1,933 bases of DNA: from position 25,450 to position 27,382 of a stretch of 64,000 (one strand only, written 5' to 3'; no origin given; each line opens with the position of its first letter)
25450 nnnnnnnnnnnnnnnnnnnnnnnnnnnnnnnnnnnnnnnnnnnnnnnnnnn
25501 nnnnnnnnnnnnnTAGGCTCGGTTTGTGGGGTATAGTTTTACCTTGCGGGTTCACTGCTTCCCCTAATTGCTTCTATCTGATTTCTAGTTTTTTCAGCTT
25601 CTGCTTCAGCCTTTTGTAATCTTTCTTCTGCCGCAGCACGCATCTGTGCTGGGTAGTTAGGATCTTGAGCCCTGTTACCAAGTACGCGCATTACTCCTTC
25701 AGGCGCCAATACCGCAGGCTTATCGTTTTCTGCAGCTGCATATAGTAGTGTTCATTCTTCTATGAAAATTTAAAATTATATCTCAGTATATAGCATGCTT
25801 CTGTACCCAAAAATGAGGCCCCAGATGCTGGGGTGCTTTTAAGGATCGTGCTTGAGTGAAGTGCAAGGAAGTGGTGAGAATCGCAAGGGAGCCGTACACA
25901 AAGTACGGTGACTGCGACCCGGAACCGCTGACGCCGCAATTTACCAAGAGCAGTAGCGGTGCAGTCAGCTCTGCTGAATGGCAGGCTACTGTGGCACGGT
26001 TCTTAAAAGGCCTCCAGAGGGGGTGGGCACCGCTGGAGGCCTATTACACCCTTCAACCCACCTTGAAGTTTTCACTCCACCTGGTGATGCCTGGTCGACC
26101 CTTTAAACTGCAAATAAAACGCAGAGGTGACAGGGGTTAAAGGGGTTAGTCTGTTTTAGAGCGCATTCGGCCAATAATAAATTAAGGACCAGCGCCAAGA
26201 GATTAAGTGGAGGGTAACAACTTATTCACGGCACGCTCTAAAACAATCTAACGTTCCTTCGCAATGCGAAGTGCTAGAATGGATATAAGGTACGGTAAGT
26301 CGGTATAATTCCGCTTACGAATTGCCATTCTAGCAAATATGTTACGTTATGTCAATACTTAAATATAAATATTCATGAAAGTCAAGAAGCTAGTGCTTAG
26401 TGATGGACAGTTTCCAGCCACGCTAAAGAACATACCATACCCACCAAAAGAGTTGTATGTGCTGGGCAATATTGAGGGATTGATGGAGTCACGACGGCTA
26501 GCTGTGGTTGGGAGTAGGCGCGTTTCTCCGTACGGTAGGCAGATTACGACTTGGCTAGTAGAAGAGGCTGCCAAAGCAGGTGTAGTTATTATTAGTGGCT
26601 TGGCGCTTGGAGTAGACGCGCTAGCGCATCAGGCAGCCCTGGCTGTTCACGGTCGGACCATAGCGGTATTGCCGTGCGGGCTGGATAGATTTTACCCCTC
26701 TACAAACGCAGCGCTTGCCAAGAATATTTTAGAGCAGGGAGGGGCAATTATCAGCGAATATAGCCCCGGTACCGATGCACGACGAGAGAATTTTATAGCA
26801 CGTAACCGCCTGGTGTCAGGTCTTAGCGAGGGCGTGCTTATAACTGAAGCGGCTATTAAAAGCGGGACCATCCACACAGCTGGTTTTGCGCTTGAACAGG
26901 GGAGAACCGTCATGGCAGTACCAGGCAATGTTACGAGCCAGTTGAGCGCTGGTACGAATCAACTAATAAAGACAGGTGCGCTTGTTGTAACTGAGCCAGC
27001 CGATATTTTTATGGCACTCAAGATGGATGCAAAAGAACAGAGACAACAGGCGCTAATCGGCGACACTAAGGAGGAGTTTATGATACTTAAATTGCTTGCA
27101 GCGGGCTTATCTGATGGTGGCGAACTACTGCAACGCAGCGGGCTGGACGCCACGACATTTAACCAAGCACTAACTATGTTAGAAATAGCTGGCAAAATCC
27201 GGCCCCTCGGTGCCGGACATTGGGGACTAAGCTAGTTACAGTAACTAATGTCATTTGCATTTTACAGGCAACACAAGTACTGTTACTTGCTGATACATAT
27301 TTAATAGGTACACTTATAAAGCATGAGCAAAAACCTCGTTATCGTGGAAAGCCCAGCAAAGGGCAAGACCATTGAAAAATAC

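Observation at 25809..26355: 0.55-kb ORF-free, helix-dense region between pth and dprA, driven by a near-consensus minus-strand promoter: candidate unknown ncRNA(s)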

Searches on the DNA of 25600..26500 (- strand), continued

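Call 47: search_with_rna_model(model_id=R1, sources=[window, L001, L003, L004, L005, L006, L007, L008, L009, L010, L011, L012, L014, L015, L016, L018, L019, L081, L082, L083, L085, L086, L088, L089, L090, L091, L092, L093, L094, L095, L097, L099, L100, L103, L104, L107, L109, L111, L112, L114, L115, L116, L117, L118, L119, L120, L121, L122, L124, L126, L127, L128, L129, L130, L131, L132, L133, L134, L139, L140, L144, L145, L146, L149, L151, L152, L154, L155, L157, L160, L161, L162, L163, L165, L168, L169, L170, L171, L174, L176, L178, L179, L180, L181, L182, L184, L187, L188, L190, L192, L193, L194, L195, L196, L197, L198, L199], max_evalue=0.00001, make_alignment=true)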
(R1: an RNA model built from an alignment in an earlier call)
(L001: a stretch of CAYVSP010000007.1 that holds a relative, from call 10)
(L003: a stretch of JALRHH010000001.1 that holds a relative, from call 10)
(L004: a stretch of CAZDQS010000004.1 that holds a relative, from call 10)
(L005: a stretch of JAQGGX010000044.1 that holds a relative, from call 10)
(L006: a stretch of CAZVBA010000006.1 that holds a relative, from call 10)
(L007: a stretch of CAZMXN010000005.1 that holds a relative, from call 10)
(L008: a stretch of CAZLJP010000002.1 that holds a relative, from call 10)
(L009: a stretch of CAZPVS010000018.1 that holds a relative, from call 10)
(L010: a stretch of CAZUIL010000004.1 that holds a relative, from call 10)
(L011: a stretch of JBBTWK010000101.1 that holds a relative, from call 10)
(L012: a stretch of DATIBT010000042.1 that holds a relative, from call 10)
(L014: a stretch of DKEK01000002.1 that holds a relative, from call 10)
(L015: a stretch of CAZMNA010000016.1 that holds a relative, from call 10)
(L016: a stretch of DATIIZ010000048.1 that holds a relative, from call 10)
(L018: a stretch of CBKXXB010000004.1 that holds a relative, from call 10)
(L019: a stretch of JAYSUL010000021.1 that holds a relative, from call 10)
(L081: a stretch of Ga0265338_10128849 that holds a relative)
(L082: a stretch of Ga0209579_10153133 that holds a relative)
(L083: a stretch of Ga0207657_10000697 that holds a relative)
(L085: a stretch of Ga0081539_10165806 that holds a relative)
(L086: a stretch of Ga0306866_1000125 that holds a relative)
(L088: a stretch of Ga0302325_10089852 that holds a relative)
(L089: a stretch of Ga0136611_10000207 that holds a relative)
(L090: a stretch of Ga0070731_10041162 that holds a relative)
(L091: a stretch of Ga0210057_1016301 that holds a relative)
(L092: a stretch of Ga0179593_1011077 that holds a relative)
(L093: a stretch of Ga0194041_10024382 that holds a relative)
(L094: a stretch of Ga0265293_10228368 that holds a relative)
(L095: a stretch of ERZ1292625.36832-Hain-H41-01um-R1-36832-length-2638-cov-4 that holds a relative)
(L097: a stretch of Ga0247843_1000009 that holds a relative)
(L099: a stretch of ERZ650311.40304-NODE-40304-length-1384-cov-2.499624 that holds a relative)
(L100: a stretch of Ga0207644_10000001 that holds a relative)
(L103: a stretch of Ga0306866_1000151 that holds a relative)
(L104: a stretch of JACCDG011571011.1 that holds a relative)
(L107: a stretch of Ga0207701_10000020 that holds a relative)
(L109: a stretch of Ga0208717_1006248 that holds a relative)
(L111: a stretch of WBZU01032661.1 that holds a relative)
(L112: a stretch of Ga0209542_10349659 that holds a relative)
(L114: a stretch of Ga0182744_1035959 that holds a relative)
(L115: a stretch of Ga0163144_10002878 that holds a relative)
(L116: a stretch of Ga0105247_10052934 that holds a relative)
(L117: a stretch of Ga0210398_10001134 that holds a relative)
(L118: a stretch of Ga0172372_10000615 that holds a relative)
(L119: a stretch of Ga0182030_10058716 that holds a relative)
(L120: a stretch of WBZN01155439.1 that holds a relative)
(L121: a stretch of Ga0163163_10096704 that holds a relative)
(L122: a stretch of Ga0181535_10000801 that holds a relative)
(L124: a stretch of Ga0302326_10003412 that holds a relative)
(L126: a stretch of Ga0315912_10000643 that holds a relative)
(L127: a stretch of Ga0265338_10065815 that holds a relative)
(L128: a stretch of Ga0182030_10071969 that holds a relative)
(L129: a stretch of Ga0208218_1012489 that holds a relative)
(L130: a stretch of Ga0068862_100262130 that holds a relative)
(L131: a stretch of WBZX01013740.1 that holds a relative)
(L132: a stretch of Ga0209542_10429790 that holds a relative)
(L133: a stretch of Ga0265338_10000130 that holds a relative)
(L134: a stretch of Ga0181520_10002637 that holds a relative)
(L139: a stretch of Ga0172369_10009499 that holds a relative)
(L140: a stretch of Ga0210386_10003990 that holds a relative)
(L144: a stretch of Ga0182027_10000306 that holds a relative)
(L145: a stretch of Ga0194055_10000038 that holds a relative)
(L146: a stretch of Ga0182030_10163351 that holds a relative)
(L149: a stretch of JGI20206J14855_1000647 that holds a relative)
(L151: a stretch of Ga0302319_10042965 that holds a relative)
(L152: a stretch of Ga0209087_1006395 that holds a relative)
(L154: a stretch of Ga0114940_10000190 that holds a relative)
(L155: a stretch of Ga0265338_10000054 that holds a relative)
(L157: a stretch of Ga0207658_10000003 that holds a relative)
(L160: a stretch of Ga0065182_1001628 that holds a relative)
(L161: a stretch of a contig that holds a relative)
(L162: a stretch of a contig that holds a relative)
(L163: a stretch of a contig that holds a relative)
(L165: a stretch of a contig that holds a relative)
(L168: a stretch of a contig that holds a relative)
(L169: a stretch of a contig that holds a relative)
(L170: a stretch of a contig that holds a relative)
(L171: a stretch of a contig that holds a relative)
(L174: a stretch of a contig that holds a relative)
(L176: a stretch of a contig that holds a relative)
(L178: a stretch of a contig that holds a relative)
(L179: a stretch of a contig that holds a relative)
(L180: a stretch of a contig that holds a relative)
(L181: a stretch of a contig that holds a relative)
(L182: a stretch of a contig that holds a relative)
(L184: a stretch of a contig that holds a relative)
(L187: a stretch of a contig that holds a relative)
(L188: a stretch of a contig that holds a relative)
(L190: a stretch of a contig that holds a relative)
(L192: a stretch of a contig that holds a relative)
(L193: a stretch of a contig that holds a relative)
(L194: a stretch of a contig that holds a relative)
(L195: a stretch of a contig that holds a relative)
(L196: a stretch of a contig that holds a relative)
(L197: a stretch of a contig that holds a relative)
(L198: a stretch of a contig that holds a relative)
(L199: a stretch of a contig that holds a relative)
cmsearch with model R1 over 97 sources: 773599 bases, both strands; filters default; matches with E-value up to 0.00001: 97.
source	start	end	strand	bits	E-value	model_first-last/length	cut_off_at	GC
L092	2676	2849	+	144.4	1.2e-25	1-160/160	no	0.41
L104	9913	10070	+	141.1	5.5e-25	1-160/160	no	0.41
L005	5714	5871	-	140.3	7.9e-25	1-160/160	no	0.42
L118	5515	5672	-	138.3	1.9e-24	1-160/160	no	0.37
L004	5791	5940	-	137.4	2.9e-24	1-160/160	no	0.41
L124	4825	4980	+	135.8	5.9e-24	1-160/160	no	0.41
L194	397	571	+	135.6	6.5e-24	1-160/160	no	0.49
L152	2567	2725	-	135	8.5e-24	1-160/160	no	0.35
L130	1355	1507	-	133.5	1.7e-23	1-160/160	no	0.43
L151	2496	2664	+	133.2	1.9e-23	1-160/160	no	0.35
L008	5712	5884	-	133.1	2e-23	1-160/160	no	0.42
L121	999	1151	+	133.1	2e-23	1-160/160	no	0.42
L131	2226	2380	+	132.8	2.3e-23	1-160/160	no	0.41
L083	11217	11375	-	132.8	2.3e-23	1-160/160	no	0.39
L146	2302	2472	+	132.7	2.3e-23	1-160/160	no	0.41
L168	5853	6028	+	132.6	2.5e-23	1-160/160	no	0.38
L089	8710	8872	+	131.6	4e-23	1-160/160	no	0.39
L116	1594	1744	+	131.6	4e-23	1-160/160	no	0.4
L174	4101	4287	+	130.3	7.2e-23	1-160/160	no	0.48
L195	974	1139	+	129.9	8.3e-23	1-160/160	no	0.34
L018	5774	5952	-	129.9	8.6e-23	1-160/160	no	0.46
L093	1557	1716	-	129.4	1e-22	1-160/160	no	0.34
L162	5878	6039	-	128.5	1.6e-22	1-160/160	no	0.43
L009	5766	5952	-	128.4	1.6e-22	1-160/160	no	0.42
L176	528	698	-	128.2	1.9e-22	1-160/160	no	0.36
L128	1483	1651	-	128.1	1.9e-22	1-160/160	no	0.37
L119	5732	5904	-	127.9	2.1e-22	1-160/160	no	0.4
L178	1469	1627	-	127.8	2.2e-22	1-160/160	no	0.35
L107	7059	7227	+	127.6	2.4e-22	1-160/160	no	0.44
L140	7460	7638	+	127.2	2.9e-22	1-160/160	no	0.44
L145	6768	6925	+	125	7.6e-22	1-160/160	no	0.32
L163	375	531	-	124.6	9.4e-22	1-160/160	no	0.4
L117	9059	9244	+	123.6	1.4e-21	1-160/160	no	0.39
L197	4541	4713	-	122.9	1.9e-21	1-160/160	no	0.41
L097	5799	5967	+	122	3e-21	1-160/160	no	0.39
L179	13402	13573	+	121.4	3.9e-21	1-160/160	no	0.45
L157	2398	2595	+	120.8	5.2e-21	1-160/160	no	0.39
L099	966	1130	+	119.3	9.9e-21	1-160/160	no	0.44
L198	440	619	-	118.3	1.6e-20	1-160/160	no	0.39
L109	633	848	-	117.6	2.1e-20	1-160/160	no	0.43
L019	5781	5946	-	117.2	2.6e-20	1-160/160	no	0.37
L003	5634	5817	-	116.7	3.2e-20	1-160/160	no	0.42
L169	5369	5548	+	115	7.1e-20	1-160/160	no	0.41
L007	5789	5940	-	114.4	9.4e-20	1-160/160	no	0.4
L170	3509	3700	+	113.5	1.4e-19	1-160/160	no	0.44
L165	3173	3352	-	112.7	1.9e-19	1-160/160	no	0.39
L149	2718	2930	+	112.6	2e-19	1-160/160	no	0.43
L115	6669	6869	+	111.7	3.1e-19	1-160/160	no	0.37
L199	861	1033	+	110.6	5.1e-19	1-160/160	no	0.46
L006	5813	5952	-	109.1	1e-18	1-160/160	no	0.43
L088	612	828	+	108.4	1.4e-18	1-160/160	no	0.42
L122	5783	5978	-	108.3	1.4e-18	1-160/160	no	0.42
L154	2207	2399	-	107.7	1.9e-18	1-160/160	no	0.4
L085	201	391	+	107.2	2.3e-18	1-160/160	no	0.47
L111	1468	1676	-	106.5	3.3e-18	1-160/160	no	0.36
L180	362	577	+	106.1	3.8e-18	1-160/160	no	0.43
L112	817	975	-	106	4.1e-18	1-160/160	no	0.47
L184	1612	1821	-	105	6.4e-18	1-160/160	no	0.45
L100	5332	5546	-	104.4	8.4e-18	1-160/160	no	0.36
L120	760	934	-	103.1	1.5e-17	1-160/160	no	0.45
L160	2553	2771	+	101.3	3.4e-17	1-160/160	no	0.42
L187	288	498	+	101.2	3.5e-17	1-160/160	no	0.43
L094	797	1118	-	100.1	5.8e-17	1-160/160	no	0.44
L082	893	1057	-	99.7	7.1e-17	1-160/160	no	0.41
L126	592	764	+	99.4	8.1e-17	1-160/160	no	0.4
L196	2660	2857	+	98.4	1.2e-16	1-160/160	no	0.43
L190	1479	1639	+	97.8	1.6e-16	1-160/160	no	0.39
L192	9085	9279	+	97.8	1.6e-16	1-160/160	no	0.37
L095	1792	2008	-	96.6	2.8e-16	1-160/160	no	0.41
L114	1651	1860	-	95.8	4e-16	1-160/160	no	0.39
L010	5738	5952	-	95.6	4.4e-16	1-160/160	no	0.5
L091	986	1196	-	94.5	7.2e-16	1-160/160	no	0.38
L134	7366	7561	+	93.9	9.6e-16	1-160/160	no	0.39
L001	5768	5952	-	90.8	3.9e-15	1-160/160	no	0.43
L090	1826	2057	+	90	5.5e-15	1-160/160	no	0.44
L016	5718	5953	-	88.8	9.6e-15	1-160/160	no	0.39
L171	742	911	+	87.2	1.9e-14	1-160/160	no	0.42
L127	812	1026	+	86.3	2.9e-14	1-160/160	no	0.42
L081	1452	1673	+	84.4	7e-14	1-160/160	no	0.38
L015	641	834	-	82.2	1.9e-13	1-160/160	no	0.43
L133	646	844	+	81.6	2.4e-13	1-160/160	no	0.42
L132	281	516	+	80.8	3.4e-13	1-160/160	no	0.38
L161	8491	8745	-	78.1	1.2e-12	1-160/160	no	0.39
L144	6480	6742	+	77.6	1.5e-12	1-160/160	no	0.38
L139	3721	3820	-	77.2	1.8e-12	54-160/160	no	0.34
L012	5777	5971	-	70.6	3.5e-11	1-160/160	no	0.42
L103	3671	3834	+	68.7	8.2e-11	1-160/160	no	0.35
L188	7696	7959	+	66.8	1.9e-10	1-160/160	no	0.36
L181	3454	3631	-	64.1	6.4e-10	1-160/160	no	0.36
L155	7384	7624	+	63.2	1e-09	1-160/160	no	0.42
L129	261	425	-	62.8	1.2e-09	1-160/160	no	0.36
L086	1290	1457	+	61.7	1.9e-09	1-160/160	no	0.42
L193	62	226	+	61.5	2.1e-09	1-160/160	no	0.39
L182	1666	1836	+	59.4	5.5e-09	1-160/160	no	0.32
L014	3144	3310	-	56.1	2.4e-08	1-160/160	no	0.38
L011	443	615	-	47.8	1e-06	1-160/160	no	0.39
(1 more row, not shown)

Alignment A4: 97 matches aligned to the model, 539 columns, each read 5' to 3' on its own strand. Consensus structure (alignment columns), stored with it:
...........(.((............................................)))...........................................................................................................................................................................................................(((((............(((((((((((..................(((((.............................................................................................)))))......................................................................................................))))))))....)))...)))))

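Call 73: build_rna_model(alignment_id=A5, structure=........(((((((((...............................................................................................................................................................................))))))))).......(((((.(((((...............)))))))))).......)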
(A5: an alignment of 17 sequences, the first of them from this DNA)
Model R2 built from alignment A5 (17 sequences, 251 columns); structure: as given.
model positions 197; base pairs 19; branch points 1; effective number of sequences 3.44; information 0.59 bits per position. Calibrated on 0.2 Mb of random sequence (short: E-values are rough).
structure used (alignment columns):
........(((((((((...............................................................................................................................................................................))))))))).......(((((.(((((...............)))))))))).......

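Call 74: search_with_rna_model(model_id=R2, sources=[window, L013, L201, L002, L011, L012, L014, L087, L142, L150, L167, L020, L021, L022, L024, L025, L027, L028, L030, L031, L034, L035, L036, L040, L042, L047, L048, L051, L054, L055, L056, L057, L059, L062, L064, L066, L069, L070, L072, L073, L074, L075], max_evalue=1, show_alignments=0)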
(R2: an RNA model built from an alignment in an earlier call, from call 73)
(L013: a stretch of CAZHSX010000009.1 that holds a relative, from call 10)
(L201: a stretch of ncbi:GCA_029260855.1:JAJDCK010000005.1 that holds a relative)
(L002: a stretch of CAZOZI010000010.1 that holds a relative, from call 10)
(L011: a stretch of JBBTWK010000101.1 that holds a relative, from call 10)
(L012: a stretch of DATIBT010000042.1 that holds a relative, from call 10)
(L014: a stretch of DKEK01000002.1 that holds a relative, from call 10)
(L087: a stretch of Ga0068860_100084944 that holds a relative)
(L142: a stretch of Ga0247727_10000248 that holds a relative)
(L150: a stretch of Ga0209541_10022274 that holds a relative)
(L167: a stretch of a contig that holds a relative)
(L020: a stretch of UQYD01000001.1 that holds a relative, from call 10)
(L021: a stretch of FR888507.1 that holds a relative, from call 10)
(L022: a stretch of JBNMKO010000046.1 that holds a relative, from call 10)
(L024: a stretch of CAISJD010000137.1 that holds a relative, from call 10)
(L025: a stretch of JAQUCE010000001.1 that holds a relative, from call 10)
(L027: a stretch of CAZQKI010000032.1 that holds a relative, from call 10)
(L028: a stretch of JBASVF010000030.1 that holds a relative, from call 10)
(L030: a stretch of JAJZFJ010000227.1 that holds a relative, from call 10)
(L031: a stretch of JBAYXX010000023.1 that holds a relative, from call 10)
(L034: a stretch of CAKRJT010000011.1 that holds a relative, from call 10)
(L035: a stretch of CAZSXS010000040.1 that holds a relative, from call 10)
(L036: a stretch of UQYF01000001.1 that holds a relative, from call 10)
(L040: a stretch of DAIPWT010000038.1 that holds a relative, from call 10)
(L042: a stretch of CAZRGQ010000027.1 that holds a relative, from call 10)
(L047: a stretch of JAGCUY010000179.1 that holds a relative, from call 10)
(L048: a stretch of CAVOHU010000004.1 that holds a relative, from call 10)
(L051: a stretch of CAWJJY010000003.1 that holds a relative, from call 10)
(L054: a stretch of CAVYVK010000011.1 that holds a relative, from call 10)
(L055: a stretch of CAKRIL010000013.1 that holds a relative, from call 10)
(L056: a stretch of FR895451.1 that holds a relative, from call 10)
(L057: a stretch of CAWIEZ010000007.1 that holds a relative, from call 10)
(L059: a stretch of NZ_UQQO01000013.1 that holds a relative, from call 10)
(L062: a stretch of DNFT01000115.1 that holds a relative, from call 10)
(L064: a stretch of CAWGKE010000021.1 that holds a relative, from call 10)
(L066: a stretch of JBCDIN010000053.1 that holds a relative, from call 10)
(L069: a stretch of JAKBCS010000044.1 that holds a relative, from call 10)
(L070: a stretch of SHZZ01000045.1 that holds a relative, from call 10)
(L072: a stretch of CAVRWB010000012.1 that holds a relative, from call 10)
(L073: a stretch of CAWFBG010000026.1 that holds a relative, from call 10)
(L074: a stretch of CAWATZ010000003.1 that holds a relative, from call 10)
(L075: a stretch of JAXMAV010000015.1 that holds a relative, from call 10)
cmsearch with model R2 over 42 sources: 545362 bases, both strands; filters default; matches with E-value up to 1: 13.
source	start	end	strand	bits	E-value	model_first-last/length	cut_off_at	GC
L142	13486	13676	+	122.7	3.4e-24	1-197/197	no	0.53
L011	180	403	-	116.4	7.4e-23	1-197/197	no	0.51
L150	109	324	-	112.8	4.5e-22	1-197/197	no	0.52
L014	2863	3088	-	112.7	4.8e-22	1-197/197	no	0.54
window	26001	26152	-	110.2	1.6e-21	1-197/197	no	0.52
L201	4650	4801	-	105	2.1e-20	1-197/197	no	0.51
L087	370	559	-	98.9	4.2e-19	1-197/197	no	0.49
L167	901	1087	-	98.8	4.4e-19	1-197/197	no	0.49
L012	5658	5784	-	65.7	5.8e-12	1-197/197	no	0.53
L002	4477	4516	-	43.5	3.4e-07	152-190/197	no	0.62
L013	5739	5864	-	36.4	1.1e-05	1-197/197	no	0.54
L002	4523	4665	-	29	0.00042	1-197/197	no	0.49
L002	4542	4673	+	17.9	0.1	1-197/197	no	0.47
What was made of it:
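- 26004..26322 (-): The conserved non-coding RNA, about 319 nt. The start is inferred at the A residues 4-5 nt after the -10, within the conserved nGCAA. The end is the U-run. Covariance models R1 and R2 match 26145-26326(-) at 123 bits and 26001-26152(-) at 110 bits (calls 47, 74).
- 30 non-Saccharibacteria dprA loci have none (call 74).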

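Call 78: search_dna_similar(query=window:26004-26322:-, collection=ecoli_genomes, mode=distant, max_evalue=10, max_rows=5)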
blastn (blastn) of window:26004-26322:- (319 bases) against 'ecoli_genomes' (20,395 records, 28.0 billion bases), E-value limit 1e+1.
No match.
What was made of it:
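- Tried and rejected: A blastn (distant mode) search against all complete E. coli genomes, rRNA included, found nothing (call 78).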

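Call 83: search_with_rna_model(model_id=R2, sources=[L202, L203, L204, L205, L206], max_evalue=1)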
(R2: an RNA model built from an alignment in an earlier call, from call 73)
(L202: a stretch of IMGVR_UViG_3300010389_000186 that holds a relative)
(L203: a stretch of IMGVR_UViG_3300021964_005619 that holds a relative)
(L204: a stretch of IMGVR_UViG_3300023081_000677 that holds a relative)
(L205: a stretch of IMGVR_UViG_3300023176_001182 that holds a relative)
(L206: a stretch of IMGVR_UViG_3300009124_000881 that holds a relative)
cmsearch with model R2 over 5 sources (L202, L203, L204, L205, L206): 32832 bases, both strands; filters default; matches with E-value up to 1: 0.
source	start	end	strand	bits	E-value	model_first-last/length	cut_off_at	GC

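Call 84: search_with_rna_model(model_id=R1, sources=[L202, L203, L204, L205, L206], max_evalue=1)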
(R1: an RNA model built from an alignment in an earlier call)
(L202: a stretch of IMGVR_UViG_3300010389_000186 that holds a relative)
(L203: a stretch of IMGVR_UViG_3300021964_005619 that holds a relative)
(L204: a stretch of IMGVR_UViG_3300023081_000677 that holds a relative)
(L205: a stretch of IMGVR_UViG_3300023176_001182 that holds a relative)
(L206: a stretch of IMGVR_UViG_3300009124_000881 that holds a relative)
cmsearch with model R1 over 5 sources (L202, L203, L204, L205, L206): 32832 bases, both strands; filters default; matches with E-value up to 1: 0.
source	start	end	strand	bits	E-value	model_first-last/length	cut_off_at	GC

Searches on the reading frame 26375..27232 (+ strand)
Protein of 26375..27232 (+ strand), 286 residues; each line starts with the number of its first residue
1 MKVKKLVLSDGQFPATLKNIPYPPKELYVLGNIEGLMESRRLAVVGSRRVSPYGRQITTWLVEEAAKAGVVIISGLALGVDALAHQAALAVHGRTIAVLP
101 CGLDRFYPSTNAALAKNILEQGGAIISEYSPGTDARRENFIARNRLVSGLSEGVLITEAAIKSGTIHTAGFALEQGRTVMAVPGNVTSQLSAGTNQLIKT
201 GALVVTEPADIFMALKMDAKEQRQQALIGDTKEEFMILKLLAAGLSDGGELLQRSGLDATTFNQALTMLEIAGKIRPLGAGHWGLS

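Call 10: find_related_loci(query=window:26375-27232:+, collection=genome_contigs, flank=6000)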
Query window:26375-27232:+ (286 aa) in genome_contigs; peptide patterns used: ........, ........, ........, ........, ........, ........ (x = any residue, [..] = any of these).
256 stretches matched a pattern; 84 encode a relative of the query (tblastn E <= 1e-3); the best 80 are kept; 80 distinct loci.
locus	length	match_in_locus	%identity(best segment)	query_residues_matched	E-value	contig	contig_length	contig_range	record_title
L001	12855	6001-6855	60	1-285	7e-113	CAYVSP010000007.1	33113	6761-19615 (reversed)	MAG TPA_asm: uncultured Candidatus Saccharibacteria bacterium isolate SRP200132_co1_486 genome assembly, contig: NODE_22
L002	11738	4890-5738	60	1-283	1e-111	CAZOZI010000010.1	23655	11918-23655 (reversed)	MAG TPA_asm: uncultured Candidatus Saccharibacteria bacterium isolate SRP200132_co1_79 genome assembly, contig: NODE_371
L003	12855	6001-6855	61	1-286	2e-110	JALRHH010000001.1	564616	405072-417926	MAG: Candidatus Saccharimonadia bacterium isolate MYJ.17 NODE_1_length_564616_cov_19.245983, whole genome shotgun sequen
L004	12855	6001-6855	59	1-285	2e-107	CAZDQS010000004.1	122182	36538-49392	MAG TPA_asm: uncultured Candidatus Saccharibacteria bacterium isolate SRP144015_co1_47 genome assembly, contig: NODE_82_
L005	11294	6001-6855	61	1-286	2e-106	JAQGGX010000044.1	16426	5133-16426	MAG: Candidatus Saccharibacteria bacterium isolate RYN_418 scaffold_6278995, whole genome shotgun sequence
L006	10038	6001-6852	58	1-285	3e-105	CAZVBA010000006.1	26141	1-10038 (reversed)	MAG TPA_asm: uncultured Candidatus Saccharibacteria bacterium isolate SRP200132_co1_559 genome assembly, contig: NODE_32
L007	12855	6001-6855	56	1-285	1e-102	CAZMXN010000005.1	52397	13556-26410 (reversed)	MAG TPA_asm: uncultured Candidatus Saccharibacteria bacterium isolate SRP144015_co1_122 genome assembly, contig: NODE_33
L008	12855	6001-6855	57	1-286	3e-101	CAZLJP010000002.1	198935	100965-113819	MAG TPA_asm: uncultured Candidatus Saccharibacteria bacterium isolate SRP193066_co1_131 genome assembly, contig: NODE_96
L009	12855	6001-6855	55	1-286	8e-100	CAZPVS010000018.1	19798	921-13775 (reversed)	MAG TPA_asm: uncultured Candidatus Saccharibacteria bacterium isolate SRP329715_co1_113 genome assembly, contig: NODE_40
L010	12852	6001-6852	56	1-285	3e-95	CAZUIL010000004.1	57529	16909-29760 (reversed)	MAG TPA_asm: uncultured Candidatus Saccharibacteria bacterium isolate SRP144015_co1_52 genome assembly, contig: NODE_290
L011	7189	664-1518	52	1-285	6e-86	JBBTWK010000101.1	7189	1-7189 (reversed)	MAG: Patescibacteria group bacterium isolate H41-bin145_1 H41_bin145_1_000000000101, whole genome shotgun sequence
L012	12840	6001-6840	52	1-283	2e-82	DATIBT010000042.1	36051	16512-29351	MAG TPA_asm: Candidatus Saccharimonadales bacterium isolate SMAG_U16297 k141_1103276, whole genome shotgun sequence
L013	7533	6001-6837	49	1-283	1e-81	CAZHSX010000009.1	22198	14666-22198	MAG TPA_asm: uncultured Candidatus Saccharimonadales bacterium isolate SRP200132_co1_795 genome assembly, contig: NODE_4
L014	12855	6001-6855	51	1-285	2e-80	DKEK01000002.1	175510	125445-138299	MAG TPA_asm: Candidatus Saccharibacteria bacterium UBA6824 UBA6824_contig_2543, whole genome shotgun sequence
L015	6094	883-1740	48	1-286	4e-79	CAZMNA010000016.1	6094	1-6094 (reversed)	MAG TPA_asm: uncultured Candidatus Saccharibacteria bacterium isolate binchicken_co241_136 genome assembly, contig: NODE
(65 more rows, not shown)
